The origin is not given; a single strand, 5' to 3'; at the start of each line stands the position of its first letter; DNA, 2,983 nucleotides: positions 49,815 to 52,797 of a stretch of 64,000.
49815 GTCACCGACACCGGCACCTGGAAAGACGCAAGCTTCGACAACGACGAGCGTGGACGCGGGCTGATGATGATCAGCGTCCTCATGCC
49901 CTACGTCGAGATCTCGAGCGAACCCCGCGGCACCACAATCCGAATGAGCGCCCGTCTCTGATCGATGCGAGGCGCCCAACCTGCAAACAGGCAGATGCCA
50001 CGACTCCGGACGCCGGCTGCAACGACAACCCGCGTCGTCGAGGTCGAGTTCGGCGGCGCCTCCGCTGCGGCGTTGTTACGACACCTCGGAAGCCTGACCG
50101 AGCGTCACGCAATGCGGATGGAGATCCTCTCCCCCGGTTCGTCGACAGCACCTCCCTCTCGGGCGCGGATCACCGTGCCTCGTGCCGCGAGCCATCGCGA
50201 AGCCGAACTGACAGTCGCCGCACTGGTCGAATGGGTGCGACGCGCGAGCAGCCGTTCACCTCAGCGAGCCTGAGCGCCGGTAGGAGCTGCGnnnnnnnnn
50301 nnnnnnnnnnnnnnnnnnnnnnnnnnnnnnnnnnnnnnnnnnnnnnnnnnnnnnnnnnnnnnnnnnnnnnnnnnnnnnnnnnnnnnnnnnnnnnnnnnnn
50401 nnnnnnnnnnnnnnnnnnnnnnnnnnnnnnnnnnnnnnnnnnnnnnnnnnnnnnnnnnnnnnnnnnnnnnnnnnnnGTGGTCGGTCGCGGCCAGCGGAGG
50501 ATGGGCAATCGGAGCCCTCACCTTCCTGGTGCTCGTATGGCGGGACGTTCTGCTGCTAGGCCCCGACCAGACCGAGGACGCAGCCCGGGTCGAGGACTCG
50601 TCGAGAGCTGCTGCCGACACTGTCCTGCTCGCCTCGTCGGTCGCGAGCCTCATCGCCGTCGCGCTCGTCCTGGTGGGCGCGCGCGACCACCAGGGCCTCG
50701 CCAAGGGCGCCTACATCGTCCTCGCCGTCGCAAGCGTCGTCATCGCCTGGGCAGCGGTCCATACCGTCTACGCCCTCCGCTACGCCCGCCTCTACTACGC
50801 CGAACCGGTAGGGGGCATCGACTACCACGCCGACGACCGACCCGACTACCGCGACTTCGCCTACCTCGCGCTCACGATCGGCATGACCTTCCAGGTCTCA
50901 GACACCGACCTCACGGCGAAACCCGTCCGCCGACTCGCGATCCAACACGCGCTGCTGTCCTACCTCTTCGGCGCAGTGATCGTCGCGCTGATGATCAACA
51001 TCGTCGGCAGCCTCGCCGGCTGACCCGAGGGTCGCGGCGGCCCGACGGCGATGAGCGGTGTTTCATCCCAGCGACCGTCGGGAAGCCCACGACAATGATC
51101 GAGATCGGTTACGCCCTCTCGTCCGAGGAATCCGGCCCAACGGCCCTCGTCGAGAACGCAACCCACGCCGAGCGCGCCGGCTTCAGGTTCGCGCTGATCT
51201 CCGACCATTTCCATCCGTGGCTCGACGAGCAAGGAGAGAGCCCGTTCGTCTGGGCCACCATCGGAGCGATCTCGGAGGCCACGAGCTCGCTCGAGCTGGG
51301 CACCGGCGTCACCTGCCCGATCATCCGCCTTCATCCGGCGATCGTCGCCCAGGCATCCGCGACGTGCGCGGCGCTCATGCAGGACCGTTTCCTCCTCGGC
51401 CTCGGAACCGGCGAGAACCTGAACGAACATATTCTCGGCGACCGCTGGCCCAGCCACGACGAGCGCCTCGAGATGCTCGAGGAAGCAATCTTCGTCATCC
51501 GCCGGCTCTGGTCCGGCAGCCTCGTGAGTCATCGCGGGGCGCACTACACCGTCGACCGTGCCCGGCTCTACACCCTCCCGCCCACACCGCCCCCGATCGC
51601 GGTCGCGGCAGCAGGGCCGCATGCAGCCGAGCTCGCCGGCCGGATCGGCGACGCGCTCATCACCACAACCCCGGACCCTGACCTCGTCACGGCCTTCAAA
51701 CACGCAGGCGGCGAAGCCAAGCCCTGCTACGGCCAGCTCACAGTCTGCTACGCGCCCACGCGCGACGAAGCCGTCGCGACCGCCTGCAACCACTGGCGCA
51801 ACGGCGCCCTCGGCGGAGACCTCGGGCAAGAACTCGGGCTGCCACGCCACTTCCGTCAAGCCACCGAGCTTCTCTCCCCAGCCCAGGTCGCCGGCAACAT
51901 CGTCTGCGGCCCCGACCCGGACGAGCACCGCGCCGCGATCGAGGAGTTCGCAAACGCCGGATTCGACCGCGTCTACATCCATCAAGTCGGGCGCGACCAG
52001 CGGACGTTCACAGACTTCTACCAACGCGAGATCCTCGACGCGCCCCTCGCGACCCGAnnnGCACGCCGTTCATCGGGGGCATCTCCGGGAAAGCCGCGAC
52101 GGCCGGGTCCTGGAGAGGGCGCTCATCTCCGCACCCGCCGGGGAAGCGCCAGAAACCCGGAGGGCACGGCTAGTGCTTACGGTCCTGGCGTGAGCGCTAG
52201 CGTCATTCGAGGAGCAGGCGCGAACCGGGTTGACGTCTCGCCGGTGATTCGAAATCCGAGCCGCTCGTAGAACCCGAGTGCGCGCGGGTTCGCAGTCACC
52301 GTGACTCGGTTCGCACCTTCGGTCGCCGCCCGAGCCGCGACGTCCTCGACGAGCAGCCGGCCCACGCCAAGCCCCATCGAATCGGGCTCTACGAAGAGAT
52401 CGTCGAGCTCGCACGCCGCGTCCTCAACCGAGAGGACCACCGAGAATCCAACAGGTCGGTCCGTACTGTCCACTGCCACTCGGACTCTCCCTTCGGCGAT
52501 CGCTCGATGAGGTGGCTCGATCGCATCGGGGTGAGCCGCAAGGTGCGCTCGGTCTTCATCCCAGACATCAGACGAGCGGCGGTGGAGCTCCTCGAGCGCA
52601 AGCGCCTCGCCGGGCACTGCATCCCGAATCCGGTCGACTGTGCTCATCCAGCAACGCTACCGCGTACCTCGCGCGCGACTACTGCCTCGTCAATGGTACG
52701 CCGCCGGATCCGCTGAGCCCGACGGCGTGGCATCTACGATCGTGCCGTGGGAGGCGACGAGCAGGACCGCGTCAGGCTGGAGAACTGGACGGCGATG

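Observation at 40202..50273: Sigma-less partner-switching cassette (wHTH - STAS - RsbW-like kinase - small ORF) present twice in inverted orientation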

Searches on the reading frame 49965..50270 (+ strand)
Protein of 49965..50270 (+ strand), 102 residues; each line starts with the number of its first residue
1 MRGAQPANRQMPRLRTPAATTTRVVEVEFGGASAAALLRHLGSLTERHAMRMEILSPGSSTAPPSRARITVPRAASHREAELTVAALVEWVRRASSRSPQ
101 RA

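Call 3: search_protein_families(library=pfam, max_evalue=0.01, proteins=[window:49965-50270:+])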
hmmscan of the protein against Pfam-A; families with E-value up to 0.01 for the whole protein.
seq(102 aa): 0 families

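Call 29: search_protein_families(library=ncbifam, max_evalue=0.01, proteins=[window:49965-50270:+])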
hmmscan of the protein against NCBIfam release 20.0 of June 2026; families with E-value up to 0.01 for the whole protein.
seq(102 aa): 0 families

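Call 61: find_homologous_proteins(query=window:49995-50270:+, max_evalue=0.01)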
Query seq(92 aa) (92 aa): 2 proteins with E <= 0.01 among 17 candidates.
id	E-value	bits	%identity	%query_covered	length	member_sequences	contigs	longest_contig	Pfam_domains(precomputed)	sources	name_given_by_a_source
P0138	3.1e-27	112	67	99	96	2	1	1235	-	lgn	-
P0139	6.2e-24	101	67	96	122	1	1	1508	-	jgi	-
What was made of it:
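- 49995..50273 (+): ORF4, 92 aa from the conserved start; a rare small ORF, probably coding, not a conserved cassette member. Only 2 homologues among 5.8 billion clusters (call 61).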

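Call 62: find_encoding_contigs(protein=P0139, flank=2000, max_places=2)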
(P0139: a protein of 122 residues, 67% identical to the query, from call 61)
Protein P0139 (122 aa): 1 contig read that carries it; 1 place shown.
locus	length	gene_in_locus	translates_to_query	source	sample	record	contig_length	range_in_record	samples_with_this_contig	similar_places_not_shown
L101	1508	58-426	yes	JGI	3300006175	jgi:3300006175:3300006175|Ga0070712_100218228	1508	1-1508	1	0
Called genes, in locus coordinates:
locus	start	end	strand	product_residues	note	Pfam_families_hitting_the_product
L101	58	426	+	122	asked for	-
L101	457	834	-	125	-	PF00571:CBS (faint)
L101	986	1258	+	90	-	-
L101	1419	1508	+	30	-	?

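Call 63: find_encoding_contigs(protein=P0138, flank=2000, max_places=2)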
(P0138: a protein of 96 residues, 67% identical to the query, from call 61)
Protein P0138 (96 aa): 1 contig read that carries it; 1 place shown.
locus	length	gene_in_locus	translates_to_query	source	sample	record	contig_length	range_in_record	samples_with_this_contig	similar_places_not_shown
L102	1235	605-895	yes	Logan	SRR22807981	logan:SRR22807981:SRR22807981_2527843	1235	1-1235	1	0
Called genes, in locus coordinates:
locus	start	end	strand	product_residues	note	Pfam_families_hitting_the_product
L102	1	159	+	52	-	?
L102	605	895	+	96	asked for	-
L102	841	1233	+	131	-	?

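Call 70: search_protein_families(library=pfam, max_evalue=0.1, proteins=[window:49995-50270:+])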
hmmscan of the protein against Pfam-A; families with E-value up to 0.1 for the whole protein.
seq(92 aa): 0 families

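Call 79: predict_structure(alignment_id=A5)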
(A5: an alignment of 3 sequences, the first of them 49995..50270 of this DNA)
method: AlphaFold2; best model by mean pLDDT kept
length: 92 residues; sequences in the alignment: 3
mean_pLDDT: 63.3   pTM: 0.43
mean pLDDT of the five models: 63.3, 60.6, 59.8, 59.5, 58.7
residues with pLDDT >= 90: 0; 70-90: 31; 50-70: 45; < 50: 16
segments of 3 or more residues with pLDDT < 50: 1-10, 88-92
pLDDT, mean of each block of 10 residues (from residue 1): 39 64 68 70 61 63 70 78 62 37
secondary structure, 60 per line:
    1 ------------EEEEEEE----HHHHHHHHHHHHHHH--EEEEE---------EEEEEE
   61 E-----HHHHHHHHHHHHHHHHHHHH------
elements in order: E13-19 H24-38 E41-45 E55-61 H67-86
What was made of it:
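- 49995..50273 (+): AF2 gives a low-confidence beta-alpha-beta-beta-alpha fold (call 79).
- It matches no known domain, and its fold prediction is weak (calls 70, 79).
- Tried and rejected: Its AF2 model is too weak (pLDDT 63) for a fold search (call 79).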

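Call 92: search_protein_families(library=padloc, max_evalue=0.01, proteins=[window:49995-50270:+])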
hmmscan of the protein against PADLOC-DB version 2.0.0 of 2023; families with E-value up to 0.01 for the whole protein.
window:49995-50270:+ (92 aa): 0 families
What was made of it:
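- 49995..50273 (+): No Pfam, NCBIfam or PADLOC hit (calls 3, 29, 70, 92).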

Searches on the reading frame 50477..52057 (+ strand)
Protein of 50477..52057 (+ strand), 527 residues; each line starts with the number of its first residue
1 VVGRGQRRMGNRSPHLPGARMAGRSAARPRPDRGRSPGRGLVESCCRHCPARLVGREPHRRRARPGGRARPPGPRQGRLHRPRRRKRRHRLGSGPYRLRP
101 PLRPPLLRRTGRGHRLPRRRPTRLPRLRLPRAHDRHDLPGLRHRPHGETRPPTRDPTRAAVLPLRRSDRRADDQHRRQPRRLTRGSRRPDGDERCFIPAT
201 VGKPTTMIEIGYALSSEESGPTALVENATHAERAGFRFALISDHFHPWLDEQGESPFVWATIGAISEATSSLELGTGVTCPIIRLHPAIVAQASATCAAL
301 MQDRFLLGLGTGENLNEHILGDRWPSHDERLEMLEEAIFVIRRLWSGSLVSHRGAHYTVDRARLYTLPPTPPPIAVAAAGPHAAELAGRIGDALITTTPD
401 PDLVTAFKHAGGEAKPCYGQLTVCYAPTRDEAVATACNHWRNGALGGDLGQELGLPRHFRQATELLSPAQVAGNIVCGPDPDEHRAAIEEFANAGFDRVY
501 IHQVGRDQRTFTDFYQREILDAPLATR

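Call 81: search_protein_families(library=pfam, max_evalue=0.001, proteins=[window:50477-52057:+])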
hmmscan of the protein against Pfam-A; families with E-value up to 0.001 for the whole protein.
window:50477-52057:+ (527 aa): 1 family
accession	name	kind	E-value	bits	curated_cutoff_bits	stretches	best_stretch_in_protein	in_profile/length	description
PF00296.26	Bac_luciferase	-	3.3e-49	168.4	27.9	1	211-498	12-314/314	Luciferase-like monooxygenase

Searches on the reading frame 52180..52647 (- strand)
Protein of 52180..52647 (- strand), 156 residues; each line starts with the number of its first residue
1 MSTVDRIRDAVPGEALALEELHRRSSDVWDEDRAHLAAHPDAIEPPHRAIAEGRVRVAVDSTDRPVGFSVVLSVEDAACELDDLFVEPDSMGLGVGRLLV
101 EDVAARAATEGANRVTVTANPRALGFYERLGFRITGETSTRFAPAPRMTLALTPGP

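Call 34: search_protein_families(library=pfam, max_evalue=0.001, proteins=[window:52180-52647:-])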
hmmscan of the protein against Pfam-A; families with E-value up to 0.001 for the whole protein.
window:52180-52647:- (156 aa): 4 families
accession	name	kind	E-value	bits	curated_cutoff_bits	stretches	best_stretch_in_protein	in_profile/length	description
PF13673.13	Acetyltransf_10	-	2e-13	50.8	23.6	1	50-138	26-113/128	Acetyltransferase (GNAT) domain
PF00583.31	Acetyltransf_1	-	2.5e-13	50.8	20.7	1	38-132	15-116/116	Acetyltransferase (GNAT) family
PF13508.13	Acetyltransf_7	-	7.8e-13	49.1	27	1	54-133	4-83/84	Acetyltransferase (GNAT) domain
PF08445.16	FR47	-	1.7e-06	28.3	22.1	1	79-135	22-80/86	FR47-like protein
